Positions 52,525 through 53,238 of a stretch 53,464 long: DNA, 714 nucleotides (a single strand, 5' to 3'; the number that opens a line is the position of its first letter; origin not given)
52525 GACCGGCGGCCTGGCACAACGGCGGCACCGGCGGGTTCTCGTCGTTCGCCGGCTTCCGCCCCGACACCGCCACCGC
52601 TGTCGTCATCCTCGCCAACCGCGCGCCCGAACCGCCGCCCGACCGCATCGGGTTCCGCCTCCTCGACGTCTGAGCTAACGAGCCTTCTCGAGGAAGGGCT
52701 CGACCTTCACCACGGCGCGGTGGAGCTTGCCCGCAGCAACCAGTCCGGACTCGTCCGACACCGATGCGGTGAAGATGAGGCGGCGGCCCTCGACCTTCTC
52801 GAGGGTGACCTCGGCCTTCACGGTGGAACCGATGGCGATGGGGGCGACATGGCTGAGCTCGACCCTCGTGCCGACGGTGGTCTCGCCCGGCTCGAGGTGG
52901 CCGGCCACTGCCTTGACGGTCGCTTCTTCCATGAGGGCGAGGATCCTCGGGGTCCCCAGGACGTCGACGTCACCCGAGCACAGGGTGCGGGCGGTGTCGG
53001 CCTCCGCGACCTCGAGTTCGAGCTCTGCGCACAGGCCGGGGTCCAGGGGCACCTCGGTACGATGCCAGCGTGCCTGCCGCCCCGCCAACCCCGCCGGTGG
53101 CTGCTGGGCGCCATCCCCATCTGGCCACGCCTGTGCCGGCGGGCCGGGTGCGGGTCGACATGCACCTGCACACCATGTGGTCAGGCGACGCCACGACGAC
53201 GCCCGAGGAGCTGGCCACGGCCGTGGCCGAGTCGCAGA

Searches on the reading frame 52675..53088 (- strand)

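Call 99: search_protein_families(library=pfam, proteins=[window:52675-53088:-], max_evalue=0.001)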
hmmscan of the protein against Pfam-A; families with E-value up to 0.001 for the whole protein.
window:52675-53088:- (137 aa): 2 families
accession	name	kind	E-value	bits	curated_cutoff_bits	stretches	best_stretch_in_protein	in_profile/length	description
PF22636.2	FlK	-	3.1e-29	101.6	27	1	27-129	1-102/103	Fluoroacetyl-CoA-specific thioesterase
PF03061.28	4HBT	-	1.6e-07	32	20.6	1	48-118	8-78/79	Thioesterase superfamily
